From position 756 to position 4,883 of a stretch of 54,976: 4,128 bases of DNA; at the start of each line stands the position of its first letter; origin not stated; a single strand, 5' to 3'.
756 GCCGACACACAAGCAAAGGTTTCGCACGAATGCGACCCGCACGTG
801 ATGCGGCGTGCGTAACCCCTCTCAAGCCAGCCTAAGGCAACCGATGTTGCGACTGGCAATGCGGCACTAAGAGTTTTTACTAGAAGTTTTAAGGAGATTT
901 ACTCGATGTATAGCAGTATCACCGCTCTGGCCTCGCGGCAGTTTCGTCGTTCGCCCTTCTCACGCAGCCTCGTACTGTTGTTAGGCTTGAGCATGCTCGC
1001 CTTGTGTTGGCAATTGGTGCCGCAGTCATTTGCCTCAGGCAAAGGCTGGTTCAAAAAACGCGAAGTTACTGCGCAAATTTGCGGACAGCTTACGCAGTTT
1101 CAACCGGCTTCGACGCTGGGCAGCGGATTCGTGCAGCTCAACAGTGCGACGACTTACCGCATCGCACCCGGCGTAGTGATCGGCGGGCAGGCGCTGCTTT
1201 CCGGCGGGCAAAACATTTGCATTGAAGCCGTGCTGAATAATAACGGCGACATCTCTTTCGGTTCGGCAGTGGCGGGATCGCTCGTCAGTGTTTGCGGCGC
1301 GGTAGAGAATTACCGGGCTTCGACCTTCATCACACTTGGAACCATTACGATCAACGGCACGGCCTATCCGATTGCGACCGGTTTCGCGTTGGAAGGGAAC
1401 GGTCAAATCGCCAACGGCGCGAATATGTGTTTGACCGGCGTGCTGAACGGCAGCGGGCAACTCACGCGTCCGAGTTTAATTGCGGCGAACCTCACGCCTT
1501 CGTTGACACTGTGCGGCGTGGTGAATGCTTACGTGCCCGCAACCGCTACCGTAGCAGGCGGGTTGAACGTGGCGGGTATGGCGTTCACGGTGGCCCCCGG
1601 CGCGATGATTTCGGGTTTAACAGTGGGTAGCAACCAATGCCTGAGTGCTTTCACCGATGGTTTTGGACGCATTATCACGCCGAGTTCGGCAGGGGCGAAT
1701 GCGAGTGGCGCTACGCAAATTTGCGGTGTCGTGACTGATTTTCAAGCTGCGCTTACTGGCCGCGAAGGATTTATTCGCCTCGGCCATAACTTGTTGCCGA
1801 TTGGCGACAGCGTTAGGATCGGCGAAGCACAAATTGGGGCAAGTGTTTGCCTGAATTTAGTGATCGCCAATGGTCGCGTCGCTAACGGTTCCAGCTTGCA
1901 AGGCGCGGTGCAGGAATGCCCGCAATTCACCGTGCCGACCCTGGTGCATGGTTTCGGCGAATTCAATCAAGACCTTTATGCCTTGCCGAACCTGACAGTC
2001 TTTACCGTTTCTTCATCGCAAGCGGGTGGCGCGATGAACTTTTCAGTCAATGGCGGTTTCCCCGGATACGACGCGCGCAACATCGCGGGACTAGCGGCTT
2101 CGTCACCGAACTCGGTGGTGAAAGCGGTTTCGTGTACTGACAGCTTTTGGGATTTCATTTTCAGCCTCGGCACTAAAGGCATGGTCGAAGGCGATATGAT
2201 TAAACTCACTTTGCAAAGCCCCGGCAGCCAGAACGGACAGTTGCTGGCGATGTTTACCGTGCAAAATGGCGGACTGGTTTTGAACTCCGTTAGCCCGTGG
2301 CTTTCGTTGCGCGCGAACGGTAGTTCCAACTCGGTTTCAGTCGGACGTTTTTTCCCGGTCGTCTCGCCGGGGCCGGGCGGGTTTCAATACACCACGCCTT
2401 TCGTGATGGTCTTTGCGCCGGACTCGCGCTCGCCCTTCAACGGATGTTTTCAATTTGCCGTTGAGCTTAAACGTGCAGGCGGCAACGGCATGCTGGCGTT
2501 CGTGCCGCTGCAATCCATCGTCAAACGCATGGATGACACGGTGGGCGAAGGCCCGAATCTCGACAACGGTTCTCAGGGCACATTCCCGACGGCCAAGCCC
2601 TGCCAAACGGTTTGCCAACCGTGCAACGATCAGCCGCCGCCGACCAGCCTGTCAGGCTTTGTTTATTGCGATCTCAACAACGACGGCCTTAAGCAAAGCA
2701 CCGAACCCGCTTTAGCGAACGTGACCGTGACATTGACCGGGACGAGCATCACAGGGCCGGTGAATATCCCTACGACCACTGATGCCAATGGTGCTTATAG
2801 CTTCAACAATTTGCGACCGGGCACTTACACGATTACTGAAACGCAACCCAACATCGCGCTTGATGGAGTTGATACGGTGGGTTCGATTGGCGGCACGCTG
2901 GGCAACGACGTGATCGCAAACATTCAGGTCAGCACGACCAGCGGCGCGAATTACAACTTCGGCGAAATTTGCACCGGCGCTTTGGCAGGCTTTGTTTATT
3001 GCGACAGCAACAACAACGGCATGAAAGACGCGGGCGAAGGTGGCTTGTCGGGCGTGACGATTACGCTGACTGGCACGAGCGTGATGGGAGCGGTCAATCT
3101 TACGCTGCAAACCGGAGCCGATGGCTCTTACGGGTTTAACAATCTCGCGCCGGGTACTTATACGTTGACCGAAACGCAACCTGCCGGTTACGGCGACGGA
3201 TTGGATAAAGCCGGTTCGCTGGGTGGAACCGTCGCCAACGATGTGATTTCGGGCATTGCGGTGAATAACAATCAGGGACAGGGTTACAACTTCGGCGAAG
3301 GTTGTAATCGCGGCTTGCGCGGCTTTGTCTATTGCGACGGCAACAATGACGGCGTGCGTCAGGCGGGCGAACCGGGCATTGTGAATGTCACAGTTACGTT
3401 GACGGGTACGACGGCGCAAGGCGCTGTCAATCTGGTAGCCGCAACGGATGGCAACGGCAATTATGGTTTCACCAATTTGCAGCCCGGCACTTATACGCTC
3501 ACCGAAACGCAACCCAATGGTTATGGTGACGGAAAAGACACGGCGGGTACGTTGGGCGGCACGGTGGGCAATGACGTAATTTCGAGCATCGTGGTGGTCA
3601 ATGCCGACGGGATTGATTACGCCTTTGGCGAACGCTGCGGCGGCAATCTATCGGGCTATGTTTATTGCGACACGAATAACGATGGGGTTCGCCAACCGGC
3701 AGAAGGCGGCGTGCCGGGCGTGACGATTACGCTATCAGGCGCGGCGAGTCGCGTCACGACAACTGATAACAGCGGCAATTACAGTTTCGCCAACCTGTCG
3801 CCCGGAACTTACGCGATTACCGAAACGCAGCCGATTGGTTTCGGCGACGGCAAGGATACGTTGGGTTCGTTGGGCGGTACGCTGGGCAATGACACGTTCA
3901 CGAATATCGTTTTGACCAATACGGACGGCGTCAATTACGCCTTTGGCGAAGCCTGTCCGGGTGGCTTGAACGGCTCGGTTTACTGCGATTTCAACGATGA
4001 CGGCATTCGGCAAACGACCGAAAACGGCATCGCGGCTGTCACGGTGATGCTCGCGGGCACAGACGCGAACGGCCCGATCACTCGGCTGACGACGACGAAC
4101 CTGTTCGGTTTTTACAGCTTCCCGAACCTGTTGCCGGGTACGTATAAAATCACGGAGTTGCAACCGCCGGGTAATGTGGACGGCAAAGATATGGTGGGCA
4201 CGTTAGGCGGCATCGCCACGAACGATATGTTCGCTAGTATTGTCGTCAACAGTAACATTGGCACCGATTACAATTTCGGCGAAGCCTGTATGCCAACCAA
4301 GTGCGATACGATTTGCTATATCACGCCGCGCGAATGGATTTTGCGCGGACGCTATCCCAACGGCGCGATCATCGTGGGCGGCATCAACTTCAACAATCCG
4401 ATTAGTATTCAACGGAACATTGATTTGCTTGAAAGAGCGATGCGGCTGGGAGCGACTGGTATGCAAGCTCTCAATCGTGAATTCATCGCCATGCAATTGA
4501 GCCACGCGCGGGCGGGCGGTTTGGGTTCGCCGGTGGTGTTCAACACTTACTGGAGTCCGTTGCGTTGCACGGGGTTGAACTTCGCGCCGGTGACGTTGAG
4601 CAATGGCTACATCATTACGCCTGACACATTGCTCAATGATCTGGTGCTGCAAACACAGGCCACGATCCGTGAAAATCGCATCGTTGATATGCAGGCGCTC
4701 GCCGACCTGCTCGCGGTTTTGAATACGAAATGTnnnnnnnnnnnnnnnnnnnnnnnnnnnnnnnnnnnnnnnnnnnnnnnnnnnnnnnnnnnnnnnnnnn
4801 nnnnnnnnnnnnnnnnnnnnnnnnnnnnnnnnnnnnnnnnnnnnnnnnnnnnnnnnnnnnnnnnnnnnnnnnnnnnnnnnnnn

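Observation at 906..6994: Tandem paralogous giant secreted proteins sharing two unrecognised domains around a variable number of known repeat modules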

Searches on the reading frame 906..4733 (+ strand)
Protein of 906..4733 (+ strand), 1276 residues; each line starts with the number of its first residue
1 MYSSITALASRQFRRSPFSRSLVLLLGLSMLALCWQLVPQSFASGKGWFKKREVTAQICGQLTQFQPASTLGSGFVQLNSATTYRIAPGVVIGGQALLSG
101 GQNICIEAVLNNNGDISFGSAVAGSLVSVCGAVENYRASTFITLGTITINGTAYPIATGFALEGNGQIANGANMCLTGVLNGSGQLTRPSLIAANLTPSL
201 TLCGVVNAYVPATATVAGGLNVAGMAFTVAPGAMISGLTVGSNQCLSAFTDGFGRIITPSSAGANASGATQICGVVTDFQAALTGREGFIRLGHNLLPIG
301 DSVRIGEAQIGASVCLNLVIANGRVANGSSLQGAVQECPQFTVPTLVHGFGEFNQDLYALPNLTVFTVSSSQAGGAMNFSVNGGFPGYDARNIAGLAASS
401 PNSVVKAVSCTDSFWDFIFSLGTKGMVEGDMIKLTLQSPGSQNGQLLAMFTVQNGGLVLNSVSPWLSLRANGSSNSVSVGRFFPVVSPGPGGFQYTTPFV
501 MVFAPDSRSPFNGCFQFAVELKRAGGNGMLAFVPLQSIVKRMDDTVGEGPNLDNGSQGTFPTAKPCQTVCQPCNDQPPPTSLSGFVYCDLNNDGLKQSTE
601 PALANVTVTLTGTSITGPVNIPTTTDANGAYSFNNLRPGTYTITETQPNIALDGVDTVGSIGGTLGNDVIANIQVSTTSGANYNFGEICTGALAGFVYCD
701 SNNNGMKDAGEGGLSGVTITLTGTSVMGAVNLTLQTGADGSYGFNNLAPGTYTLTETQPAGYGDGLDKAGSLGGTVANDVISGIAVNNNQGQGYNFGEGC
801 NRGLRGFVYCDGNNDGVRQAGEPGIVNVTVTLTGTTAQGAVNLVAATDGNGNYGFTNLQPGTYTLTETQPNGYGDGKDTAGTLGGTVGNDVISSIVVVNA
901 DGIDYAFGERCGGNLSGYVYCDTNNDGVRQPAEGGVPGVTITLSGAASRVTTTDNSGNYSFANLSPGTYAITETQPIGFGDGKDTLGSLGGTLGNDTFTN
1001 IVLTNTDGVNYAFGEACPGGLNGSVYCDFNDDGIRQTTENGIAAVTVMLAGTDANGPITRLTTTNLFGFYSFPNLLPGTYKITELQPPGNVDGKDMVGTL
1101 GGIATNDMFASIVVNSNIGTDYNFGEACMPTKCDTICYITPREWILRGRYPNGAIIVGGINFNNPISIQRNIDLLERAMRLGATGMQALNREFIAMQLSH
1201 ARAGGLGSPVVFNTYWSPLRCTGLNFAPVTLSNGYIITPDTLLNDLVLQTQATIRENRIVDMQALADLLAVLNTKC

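Call 3: search_protein_families(library=pfam, proteins=[window:906-4733:+], max_evalue=1)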
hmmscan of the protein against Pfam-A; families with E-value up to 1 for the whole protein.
window:906-4733:+ (1276 aa): 17 families
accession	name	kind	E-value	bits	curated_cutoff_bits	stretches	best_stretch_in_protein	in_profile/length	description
PF17210.9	SdrD_B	-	2.3e-73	244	29.7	5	693-771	3-79/112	SdrD B-like domain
PF13620.12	CarboxypepD_reg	-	3.6e-31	107.8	32.3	5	928-972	6-53/82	Carboxypeptidase regulatory-like domain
PF17802.7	SpaA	-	4.3e-31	107.4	23.1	5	708-762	9-65/91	Prealbumin-like fold domain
PF13715.12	CarbopepD_reg_2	-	9.2e-17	61.3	32.2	4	597-644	8-49/88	CarboxypepD_reg-like domain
PF14686.12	fn3_3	-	1e-11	44.8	24.4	3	623-653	29-59/75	Polysaccharide lyase family 4, domain II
PF24025.1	Ig_DR_A0283-like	-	1.8e-10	41.5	27.1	2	819-875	16-70/102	DR_A0283-like, Ig-like domain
PF07495.19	Y_Y_Y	-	5.7e-09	36.2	26.6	2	950-971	22-42/65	Y_Y_Y domain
PF22904.2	NOMO1-like_2nd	-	1.2e-07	32.1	27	1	604-658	20-73/90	BOS complex subunit NOMO1-like, second beta sandwich domain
PF09430.16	EMC7_beta-sandw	-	4.6e-07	30.5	26.6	0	603-652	7-52/122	ER membrane protein complex subunit 7, beta-sandwich domain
PF23623.1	GBD_IRG7_N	-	3e-06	27.8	27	0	606-646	40-79/95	IRG7 N-terminal galactose binding domain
PF19403.5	SpaA_2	-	3.5e-06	28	25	2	836-893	29-85/96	Prealbumin-like fold domain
PF23193.1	NOMO_3rd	-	5.2e-06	26.9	27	0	949-971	60-82/120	NOMO third transthyretin-like domain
PF00775.27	Dioxygenase_C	-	1.1e-05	25.5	27.3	1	623-649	78-107/182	Dioxygenase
PF24421.1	Ig_J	-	0.0002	21.8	29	0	829-876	44-91/104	Tip attachment protein J, Ig-like domain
PF11008.14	DUF2846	-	0.0014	19.1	34.3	0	627-683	37-74/92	Protein of unknown function (DUF2846)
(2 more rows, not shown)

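Call 5: search_protein_families(library=ncbifam, proteins=[window:906-4733:+], max_evalue=1)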
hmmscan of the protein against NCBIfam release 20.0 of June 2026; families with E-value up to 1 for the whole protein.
window:906-4733:+ (1276 aa): 4 families
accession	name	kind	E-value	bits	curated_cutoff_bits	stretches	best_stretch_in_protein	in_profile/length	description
NF012181.0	MSCRAMM_SdrD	exception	1.7e-49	168.3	2500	2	693-1089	684-1082/1379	MSCRAMM family adhesin SdrD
NF000535.3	MSCRAMM_SdrC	exception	1.9e-38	132.1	1700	3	898-1089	482-676/963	MSCRAMM family adhesin SdrC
NF033902.0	iso_D2_wall_anc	subfamily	2.4e-10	39.8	95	4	614-649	132-167/540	SpaH/EbpB family LPXTG-anchored major pilin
TIGR02422.1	protocat_beta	equivalog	0.00019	21.2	296.4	0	949-973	111-134/220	protocatechuate 3,4-dioxygenase subunit beta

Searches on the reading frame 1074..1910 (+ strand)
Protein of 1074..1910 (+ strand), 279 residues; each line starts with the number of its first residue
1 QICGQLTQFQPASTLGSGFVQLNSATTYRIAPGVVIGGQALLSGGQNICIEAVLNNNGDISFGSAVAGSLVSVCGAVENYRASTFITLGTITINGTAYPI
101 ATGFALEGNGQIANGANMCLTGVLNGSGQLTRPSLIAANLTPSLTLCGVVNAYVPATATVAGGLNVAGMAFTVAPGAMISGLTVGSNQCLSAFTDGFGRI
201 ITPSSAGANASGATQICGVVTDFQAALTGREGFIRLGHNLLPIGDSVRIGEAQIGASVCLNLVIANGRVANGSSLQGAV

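Call 9: search_solved_structures(query=window:1074-1910:+, max_evalue=10)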
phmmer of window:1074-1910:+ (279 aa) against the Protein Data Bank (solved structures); distinct sequences matched with E-value up to 10: 1.
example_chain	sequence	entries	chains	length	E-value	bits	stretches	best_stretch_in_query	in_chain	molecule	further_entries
2nvv_A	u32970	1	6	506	1.1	12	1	88-158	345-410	Acetyl-CoA hydrolase/transferase family protein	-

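Call 25: search_protein_families(library=pfam, proteins=[window:1074-1910:+], max_evalue=10)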
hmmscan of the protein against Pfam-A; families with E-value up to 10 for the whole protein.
window:1074-1910:+ (279 aa): 0 families
